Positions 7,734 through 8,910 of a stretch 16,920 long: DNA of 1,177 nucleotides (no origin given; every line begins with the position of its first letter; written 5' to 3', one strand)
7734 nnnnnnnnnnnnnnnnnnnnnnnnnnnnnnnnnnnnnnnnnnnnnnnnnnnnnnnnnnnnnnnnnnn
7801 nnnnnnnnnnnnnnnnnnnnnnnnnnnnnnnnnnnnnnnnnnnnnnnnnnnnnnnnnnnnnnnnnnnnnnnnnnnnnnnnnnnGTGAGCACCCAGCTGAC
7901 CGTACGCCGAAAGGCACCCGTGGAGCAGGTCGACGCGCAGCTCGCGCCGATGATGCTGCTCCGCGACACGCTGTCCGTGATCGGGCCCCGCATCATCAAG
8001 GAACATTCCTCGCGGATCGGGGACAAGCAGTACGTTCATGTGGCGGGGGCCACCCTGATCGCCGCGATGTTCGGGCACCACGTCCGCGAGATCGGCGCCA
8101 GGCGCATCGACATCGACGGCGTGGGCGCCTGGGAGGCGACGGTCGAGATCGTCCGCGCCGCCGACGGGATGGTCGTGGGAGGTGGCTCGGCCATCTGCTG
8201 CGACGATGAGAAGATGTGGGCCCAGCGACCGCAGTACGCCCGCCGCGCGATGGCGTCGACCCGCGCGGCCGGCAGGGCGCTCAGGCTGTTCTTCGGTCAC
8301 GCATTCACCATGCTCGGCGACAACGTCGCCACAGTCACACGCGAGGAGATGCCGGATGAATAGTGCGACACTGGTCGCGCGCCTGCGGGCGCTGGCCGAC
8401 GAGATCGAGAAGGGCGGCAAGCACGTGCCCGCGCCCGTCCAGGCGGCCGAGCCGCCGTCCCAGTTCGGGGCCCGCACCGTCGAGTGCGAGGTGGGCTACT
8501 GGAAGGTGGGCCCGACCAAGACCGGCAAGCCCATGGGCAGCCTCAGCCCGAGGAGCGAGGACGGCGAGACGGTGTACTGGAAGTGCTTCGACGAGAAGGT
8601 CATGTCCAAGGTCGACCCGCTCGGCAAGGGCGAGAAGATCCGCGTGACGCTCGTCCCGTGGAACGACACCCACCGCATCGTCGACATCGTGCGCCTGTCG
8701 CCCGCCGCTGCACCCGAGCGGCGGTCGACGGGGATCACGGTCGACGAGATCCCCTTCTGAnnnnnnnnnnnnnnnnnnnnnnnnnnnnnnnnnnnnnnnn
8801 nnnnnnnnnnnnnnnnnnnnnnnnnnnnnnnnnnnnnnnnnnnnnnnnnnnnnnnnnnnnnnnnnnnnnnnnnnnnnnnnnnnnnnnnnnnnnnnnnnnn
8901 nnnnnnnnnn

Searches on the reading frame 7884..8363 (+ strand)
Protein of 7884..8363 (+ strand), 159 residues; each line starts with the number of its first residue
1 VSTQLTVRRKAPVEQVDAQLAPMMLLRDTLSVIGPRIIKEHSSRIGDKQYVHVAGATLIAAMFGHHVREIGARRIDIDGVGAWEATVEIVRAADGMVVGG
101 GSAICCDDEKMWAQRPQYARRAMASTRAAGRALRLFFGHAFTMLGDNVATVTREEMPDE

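Call 64: search_solved_structures(query=window:7884-8363:+, max_evalue=1)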
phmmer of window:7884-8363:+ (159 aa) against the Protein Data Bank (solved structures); distinct sequences matched with E-value up to 1: 1.
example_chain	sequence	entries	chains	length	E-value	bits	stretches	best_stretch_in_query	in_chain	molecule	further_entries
4muz_A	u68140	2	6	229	0.44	13.7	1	70-102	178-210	Orotidine 5'-phosphate decarboxylase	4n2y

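Call 90: search_protein_families(library=padloc, proteins=[window:7884-8363:+], max_evalue=0.1)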
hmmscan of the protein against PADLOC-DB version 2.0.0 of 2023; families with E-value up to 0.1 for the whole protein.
window:7884-8363:+ (159 aa): 0 families

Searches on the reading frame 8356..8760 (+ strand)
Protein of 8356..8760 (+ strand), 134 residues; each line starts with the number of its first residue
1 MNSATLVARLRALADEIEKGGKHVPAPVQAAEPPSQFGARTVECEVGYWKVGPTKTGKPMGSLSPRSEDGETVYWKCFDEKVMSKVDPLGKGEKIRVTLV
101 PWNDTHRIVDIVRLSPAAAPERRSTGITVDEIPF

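Call 26: search_protein_families(library=pfam, proteins=[window:8356-8760:+], max_evalue=0.1)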
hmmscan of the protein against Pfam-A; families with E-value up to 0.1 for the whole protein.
window:8356-8760:+ (134 aa): 0 families

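Call 27: search_protein_families(library=phrogs, proteins=[window:8356-8760:+], max_evalue=0.1)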
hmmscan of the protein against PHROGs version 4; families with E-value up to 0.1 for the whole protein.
window:8356-8760:+ (134 aa): 0 families

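Call 65: search_solved_structures(query=window:8356-8760:+, max_evalue=1)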
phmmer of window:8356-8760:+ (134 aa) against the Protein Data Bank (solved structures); distinct sequences matched with E-value up to 1: 0.

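Call 90: search_protein_families(library=padloc, proteins=[window:8356-8760:+], max_evalue=0.1)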
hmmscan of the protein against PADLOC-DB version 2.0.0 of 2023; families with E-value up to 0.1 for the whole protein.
window:8356-8760:+ (134 aa): 0 families
